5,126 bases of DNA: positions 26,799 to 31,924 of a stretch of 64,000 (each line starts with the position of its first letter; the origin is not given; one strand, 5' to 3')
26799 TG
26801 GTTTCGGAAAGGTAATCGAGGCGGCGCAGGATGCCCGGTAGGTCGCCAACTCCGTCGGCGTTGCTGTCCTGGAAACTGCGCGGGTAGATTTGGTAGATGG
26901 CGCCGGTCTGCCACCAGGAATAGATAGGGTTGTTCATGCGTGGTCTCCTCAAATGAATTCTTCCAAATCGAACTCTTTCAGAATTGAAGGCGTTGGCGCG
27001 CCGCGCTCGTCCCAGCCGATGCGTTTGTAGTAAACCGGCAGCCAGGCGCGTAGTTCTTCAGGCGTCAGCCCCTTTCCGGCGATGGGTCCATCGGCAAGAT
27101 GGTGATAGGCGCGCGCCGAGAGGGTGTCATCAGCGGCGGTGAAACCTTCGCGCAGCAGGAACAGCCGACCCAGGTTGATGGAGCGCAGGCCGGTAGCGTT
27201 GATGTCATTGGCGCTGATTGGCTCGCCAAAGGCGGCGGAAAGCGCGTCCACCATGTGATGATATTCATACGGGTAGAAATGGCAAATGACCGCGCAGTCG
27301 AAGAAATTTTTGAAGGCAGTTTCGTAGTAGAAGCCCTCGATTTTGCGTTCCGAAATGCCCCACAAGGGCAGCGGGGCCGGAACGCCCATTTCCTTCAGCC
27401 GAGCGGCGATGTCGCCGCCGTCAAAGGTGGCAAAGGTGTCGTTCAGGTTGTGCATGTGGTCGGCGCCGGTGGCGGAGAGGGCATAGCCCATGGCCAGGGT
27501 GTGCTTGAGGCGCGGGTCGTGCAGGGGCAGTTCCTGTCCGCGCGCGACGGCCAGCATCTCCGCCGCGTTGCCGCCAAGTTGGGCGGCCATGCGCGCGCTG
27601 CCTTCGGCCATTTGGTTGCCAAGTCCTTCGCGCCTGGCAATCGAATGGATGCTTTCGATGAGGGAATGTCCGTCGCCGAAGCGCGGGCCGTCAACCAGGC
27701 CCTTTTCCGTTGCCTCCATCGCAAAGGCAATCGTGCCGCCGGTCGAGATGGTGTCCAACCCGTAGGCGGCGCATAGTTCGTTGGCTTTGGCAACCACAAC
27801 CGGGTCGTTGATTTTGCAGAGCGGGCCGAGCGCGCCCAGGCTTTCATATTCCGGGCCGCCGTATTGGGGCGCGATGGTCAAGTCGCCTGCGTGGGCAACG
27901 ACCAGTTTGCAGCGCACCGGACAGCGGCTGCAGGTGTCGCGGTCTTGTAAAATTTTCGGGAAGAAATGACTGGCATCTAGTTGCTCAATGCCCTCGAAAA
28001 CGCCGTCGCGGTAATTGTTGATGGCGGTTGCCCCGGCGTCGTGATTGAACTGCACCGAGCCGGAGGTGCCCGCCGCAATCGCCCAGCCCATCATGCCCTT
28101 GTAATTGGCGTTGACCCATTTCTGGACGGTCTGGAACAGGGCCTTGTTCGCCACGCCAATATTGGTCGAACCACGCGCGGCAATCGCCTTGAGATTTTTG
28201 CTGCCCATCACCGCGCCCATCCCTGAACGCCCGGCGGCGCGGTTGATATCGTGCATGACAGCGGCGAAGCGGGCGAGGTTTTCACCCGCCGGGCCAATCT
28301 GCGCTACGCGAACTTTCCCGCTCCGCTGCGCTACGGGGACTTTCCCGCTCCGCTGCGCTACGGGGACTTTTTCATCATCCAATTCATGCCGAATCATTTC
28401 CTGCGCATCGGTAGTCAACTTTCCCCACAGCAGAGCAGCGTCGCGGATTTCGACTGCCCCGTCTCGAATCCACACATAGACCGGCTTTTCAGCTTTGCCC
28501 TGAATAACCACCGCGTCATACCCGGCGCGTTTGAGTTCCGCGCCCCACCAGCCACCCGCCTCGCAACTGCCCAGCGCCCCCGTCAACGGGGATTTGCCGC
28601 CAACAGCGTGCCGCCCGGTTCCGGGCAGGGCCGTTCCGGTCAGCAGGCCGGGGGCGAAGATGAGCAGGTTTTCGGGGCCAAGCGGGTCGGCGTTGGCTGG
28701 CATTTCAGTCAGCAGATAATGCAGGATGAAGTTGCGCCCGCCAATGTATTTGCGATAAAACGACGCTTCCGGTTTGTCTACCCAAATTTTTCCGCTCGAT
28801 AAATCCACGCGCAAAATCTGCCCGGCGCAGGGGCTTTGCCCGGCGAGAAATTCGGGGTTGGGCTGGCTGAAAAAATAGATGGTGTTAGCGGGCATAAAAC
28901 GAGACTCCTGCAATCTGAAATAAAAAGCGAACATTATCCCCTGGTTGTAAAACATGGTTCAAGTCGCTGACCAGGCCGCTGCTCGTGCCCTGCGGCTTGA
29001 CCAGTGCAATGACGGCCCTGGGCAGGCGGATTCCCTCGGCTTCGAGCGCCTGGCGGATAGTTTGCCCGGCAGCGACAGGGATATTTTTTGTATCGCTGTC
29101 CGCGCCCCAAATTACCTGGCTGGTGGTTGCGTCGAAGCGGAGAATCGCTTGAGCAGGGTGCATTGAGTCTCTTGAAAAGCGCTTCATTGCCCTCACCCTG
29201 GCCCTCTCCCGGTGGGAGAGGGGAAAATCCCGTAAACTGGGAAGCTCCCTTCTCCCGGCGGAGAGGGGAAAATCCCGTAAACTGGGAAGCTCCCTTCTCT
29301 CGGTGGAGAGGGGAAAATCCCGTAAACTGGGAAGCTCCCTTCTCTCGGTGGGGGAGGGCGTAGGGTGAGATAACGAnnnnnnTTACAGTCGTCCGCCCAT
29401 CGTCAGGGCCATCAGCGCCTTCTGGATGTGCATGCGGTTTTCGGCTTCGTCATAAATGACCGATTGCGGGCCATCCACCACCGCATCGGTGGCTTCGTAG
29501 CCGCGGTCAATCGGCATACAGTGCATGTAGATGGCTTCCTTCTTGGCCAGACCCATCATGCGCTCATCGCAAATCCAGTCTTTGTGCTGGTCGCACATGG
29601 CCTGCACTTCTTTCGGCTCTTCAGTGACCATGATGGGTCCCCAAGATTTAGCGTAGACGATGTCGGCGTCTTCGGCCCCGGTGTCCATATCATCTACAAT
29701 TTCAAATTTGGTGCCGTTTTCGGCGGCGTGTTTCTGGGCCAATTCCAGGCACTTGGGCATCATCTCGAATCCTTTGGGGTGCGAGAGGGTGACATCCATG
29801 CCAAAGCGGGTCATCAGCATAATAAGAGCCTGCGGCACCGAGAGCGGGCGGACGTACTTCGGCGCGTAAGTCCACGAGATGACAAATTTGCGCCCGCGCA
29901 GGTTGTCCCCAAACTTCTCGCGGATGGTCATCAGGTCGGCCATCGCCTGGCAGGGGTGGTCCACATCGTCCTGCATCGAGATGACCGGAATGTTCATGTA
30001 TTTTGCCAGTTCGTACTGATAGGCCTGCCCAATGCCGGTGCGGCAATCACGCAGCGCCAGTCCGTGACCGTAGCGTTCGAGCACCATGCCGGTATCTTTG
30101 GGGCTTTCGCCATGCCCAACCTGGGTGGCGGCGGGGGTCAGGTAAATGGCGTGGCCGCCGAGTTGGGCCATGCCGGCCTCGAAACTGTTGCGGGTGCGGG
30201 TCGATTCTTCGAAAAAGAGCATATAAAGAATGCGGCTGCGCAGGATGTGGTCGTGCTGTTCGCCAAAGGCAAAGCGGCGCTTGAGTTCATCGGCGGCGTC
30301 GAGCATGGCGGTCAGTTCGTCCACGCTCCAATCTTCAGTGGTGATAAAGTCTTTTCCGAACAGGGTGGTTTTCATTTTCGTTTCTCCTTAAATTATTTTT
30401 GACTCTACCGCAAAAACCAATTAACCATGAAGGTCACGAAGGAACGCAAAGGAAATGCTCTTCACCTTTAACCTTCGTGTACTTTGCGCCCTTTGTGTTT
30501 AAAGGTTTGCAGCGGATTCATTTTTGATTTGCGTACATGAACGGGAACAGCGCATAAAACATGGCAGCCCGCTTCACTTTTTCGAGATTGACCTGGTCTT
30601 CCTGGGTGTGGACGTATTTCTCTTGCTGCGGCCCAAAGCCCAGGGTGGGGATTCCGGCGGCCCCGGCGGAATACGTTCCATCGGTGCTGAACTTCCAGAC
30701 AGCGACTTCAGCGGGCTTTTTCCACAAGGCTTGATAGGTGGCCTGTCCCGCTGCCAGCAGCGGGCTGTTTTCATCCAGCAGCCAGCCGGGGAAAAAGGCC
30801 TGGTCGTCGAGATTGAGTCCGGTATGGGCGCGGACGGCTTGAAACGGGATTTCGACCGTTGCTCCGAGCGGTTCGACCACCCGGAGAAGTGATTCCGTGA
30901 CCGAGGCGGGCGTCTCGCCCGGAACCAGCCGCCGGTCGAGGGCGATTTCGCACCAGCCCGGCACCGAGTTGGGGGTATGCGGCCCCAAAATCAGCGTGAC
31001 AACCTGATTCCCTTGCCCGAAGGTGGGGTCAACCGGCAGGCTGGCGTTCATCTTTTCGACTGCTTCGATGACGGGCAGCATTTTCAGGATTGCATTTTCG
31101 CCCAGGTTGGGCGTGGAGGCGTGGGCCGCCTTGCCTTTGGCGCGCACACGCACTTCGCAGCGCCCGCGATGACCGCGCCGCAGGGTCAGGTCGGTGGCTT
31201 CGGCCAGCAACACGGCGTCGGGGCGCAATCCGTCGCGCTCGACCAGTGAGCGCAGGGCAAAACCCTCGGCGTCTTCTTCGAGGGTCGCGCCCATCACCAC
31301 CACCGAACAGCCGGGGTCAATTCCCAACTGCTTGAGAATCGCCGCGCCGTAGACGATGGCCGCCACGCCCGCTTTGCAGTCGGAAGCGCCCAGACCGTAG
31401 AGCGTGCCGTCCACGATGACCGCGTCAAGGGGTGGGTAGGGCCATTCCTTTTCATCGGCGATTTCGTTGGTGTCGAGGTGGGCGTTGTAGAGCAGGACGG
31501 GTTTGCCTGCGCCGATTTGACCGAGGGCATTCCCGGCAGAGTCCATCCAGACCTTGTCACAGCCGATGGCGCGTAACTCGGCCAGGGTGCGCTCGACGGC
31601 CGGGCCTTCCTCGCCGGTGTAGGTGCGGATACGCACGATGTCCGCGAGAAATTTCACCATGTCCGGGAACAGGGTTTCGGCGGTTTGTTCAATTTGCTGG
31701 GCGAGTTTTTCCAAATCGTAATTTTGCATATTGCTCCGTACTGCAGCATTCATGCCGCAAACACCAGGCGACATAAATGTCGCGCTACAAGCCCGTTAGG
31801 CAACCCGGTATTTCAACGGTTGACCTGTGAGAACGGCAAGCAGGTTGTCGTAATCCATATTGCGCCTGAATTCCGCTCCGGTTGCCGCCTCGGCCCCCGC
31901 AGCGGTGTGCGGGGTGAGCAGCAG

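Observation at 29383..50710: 19-gene co-directional catabolic island built around YgeW/YgeY/SsnA/XdhD-like genes plus unexpected partners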

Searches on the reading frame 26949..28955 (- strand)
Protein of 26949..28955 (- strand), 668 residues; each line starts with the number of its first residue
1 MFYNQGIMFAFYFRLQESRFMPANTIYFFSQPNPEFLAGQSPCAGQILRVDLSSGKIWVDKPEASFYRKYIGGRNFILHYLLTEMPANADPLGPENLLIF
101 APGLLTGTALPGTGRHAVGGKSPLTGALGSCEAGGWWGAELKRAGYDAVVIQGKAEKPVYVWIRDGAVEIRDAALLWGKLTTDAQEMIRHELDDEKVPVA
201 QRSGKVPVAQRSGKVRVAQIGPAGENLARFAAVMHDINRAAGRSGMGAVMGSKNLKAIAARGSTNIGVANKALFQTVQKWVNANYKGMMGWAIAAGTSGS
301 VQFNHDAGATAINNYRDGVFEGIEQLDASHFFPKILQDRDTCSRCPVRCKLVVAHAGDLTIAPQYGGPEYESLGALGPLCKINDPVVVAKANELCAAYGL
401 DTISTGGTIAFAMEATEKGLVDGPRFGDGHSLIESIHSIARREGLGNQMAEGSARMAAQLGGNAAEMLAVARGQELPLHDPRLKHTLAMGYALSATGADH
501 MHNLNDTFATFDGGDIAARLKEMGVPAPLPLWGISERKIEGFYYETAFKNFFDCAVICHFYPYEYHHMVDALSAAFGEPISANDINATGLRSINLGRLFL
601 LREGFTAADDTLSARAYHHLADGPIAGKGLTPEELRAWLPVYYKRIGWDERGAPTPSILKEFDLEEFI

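Call 4: search_protein_families(library=pfam, proteins=[window:26949-28955:-])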
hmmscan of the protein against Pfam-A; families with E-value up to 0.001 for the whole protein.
window:26949-28955:- (668 aa): 2 families
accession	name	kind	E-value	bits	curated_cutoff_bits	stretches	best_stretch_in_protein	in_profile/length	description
PF01314.23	AFOR_C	-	3.2e-94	316.7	27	1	277-664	6-385/385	Aldehyde ferredoxin oxidoreductase, domains 2 & 3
PF02730.20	AFOR_N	-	3.7e-76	255.7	29.8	1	45-262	1-198/199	Aldehyde ferredoxin oxidoreductase, N-terminal domain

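Call 6: search_protein_families(library=ncbifam, proteins=[window:26949-28955:-], max_evalue=1e-8)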
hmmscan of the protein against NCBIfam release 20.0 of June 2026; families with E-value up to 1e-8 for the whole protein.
window:26949-28955:- (668 aa): 2 families
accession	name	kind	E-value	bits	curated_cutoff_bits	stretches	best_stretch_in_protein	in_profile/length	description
NF007354.0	PRK09849.1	equivalog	7.4e-55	186.8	868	1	44-280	9-225/703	aldehyde ferredoxin oxidoreductase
NF040818.1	GAPOR_Arch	equivalog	1.2e-11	43.7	1300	1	87-236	43-190/654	glyceraldehyde-3-phosphate:ferredoxin oxidoreductase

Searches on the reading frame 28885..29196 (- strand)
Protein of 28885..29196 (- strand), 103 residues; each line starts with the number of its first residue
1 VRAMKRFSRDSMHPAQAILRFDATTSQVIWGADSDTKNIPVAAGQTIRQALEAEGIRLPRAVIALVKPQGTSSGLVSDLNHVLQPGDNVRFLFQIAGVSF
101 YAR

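Call 63: search_protein_families(library=ncbifam, proteins=[window:28885-29196:-], max_evalue=0.00001)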
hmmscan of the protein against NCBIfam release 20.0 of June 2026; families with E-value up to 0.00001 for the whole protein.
window:28885-29196:- (103 aa): 0 families

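Call 94: search_protein_families(library=pfam, proteins=[window:28885-29187:-], max_evalue=0.1)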
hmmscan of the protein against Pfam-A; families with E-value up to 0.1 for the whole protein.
window:28885-29187:- (100 aa): 1 family
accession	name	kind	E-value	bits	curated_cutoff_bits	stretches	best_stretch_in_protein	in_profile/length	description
PF13510.11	Fer2_4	-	0.013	15.9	22.8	1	32-65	9-41/82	2Fe-2S iron-sulfur cluster binding domain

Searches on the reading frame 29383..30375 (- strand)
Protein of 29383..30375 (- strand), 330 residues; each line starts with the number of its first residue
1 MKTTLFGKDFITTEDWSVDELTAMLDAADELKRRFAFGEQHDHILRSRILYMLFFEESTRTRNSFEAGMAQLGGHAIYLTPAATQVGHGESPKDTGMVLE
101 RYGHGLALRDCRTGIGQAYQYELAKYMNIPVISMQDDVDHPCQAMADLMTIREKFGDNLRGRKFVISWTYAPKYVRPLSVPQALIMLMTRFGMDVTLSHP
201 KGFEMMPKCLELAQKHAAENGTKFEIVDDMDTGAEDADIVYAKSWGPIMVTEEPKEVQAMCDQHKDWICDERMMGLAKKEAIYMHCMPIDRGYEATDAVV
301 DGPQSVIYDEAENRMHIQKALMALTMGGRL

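Call 4: search_protein_families(library=pfam, proteins=[window:29383-30375:-])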
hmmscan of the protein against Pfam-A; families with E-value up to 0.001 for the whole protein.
window:29383-30375:- (330 aa): 2 families
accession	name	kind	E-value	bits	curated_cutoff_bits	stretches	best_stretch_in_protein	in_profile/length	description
PF02729.26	OTCace_N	-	7.6e-41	140.1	29.9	1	8-153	1-148/148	Aspartate/ornithine carbamoyltransferase, carbamoyl-P binding domain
PF00185.30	OTCace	-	1.3e-37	129.8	29.4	1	182-324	17-156/157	Aspartate/ornithine carbamoyltransferase, Asp/Orn binding domain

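Call 6: search_protein_families(library=ncbifam, proteins=[window:29383-30375:-], max_evalue=1e-8)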
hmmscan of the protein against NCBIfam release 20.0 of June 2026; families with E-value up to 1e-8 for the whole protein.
window:29383-30375:- (330 aa): 16 families
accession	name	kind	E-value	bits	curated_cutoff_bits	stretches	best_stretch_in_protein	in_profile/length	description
NF003384.0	PRK04523.1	equivalog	9.1e-79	264.9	288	1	8-324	4-331/336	N-acetylornithine carbamoyltransferase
NF001986.0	PRK00779.1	subfamily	9.7e-78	261.4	306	1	7-326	5-304/307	ornithine carbamoyltransferase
TIGR00658.1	orni_carb_tr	equivalog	4.8e-75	252.5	280.85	1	8-326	1-303/304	ornithine carbamoyltransferase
NF005538.0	PRK07200.1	equivalog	2.9e-66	224.1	453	1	4-322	18-372/396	knotted carbamoyltransferase YgeW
TIGR04384.1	putr_carbamoyl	exception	5.4e-66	223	500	1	9-325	1-306/330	putrescine carbamoyltransferase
TIGR03316.1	ygeW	equivalog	1.1e-62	212.2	500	1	4-323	15-370/391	knotted carbamoyltransferase YgeW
NF011380.0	PRK14805.1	equivalog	6.2e-52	176.5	421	1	8-324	2-298/302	ornithine carbamoyltransferase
NF003286.0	PRK04284.1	subfamily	7.7e-51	173.1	515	1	5-327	4-331/332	ornithine carbamoyltransferase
NF002032.1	PRK00856.1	equivalog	1.7e-43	148.9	263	1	8-325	1-296/297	aspartate carbamoyltransferase catalytic subunit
TIGR00670.1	asp_carb_tr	equivalog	7e-41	140.3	236.95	1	8-326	1-303/304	aspartate carbamoyltransferase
NF009213.0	PRK12562.1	subfamily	3.9e-36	125.1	559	1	4-288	3-276/334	ornithine carbamoyltransferase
NF002470.0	PRK01713.1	equivalog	1.2e-34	120.2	545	1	16-288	16-276/334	ornithine carbamoyltransferase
NF011379.0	PRK14804.1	equivalog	2e-32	112.5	373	1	8-322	7-305/311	ornithine carbamoyltransferase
NF008853.0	PRK11891.1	equivalog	2.1e-27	95.8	560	1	16-327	97-399/430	aspartate carbamoyltransferase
NF006046.0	PRK08192.1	equivalog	1.7e-26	93.3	512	1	6-327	5-318/339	aspartate carbamoyltransferase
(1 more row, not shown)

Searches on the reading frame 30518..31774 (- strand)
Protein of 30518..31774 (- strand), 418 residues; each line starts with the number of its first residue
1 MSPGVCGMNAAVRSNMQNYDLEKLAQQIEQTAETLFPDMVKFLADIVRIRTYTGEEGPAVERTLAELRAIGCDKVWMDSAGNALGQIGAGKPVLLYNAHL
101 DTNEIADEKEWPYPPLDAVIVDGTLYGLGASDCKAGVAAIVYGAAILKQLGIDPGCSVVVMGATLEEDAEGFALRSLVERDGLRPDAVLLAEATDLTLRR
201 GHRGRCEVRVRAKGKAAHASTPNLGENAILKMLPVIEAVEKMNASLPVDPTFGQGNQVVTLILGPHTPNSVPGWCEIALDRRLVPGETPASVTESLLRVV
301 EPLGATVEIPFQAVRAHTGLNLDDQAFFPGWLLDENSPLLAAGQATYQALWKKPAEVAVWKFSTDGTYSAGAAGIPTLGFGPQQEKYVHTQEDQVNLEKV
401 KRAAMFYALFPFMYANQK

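Call 4: search_protein_families(library=pfam, proteins=[window:30518-31774:-])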
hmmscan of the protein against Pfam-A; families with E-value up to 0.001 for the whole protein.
window:30518-31774:- (418 aa): 3 families
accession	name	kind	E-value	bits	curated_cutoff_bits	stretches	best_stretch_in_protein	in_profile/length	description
PF01546.33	Peptidase_M20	-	8.5e-20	72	24.6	1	96-409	2-202/206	Peptidase family M20/M25/M40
PF07687.19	M20_dimer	-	4.8e-17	62.3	21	1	201-302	2-101/107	Peptidase dimerisation domain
PF04389.22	Peptidase_M28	-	6.9e-07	29.6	21.3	1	91-168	12-68/193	Peptidase family M28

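Call 6: search_protein_families(library=ncbifam, proteins=[window:30518-31774:-], max_evalue=1e-8)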
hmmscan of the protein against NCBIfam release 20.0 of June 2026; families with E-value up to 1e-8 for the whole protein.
window:30518-31774:- (418 aa): 36 families (the best 25 are shown)
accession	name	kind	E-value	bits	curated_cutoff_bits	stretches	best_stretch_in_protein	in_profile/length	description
NF009555.0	PRK13004.1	equivalog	1.1e-109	367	321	1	26-417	4-398/399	YgeY family selenium metabolism-linked hydrolase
TIGR03526.1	selenium_YgeY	hypoth_equivalog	2.3e-102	342.8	321.5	1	26-415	2-394/395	YgeY family selenium metabolism-linked hydrolase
TIGR01910.1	DapE-ArgE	subfamily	1.6e-50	172.4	217.6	1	82-401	54-368/373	ArgE/DapE family deacylase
NF005306.0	PRK06837.1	subfamily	4.5e-42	144.4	376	1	89-410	96-417/427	ArgE/DapE family deacylase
NF006365.0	PRK08588.1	subfamily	8.7e-39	133.9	289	1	39-407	9-373/383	succinyl-diaminopimelate desuccinylase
NF006399.0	PRK08651.1-2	equivalog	5.7e-38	131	381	1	38-242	5-216/405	succinyl-diaminopimelate desuccinylase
NF006400.0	PRK08651.1-3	equivalog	8.1e-32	110.5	374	1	84-408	76-400/410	succinyl-diaminopimelate desuccinylase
NF005373.0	PRK06915.1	equivalog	1.8e-30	106.2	428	1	87-410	90-413/422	peptidase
TIGR01900.1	dapE-gram_pos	equivalog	2.8e-28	98.8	304.2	1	39-406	5-345/351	succinyl-diaminopimelate desuccinylase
TIGR01892.1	AcOrn-deacetyl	equivalog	8.2e-28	97.5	297.7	1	82-405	48-359/365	acetylornithine deacetylase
NF006402.0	PRK08651.1-5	equivalog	1.8e-27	96.3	369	1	67-404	32-357/369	succinyl-diaminopimelate desuccinylase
NF003474.0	PRK05111.1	equivalog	1.3e-25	90.2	460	1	82-319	63-301/383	acetylornithine deacetylase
NF005710.0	PRK07522.1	subfamily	6.5e-25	88.1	412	1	84-406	60-380/391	acetylornithine deacetylase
NF009557.0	PRK13009.1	equivalog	5.8e-24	84.9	284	1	38-407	4-367/377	succinyl-diaminopimelate desuccinylase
NF003367.0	PRK04443.1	equivalog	4.5e-22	78.8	363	1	38-314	8-263/349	[LysW]-lysine hydrolase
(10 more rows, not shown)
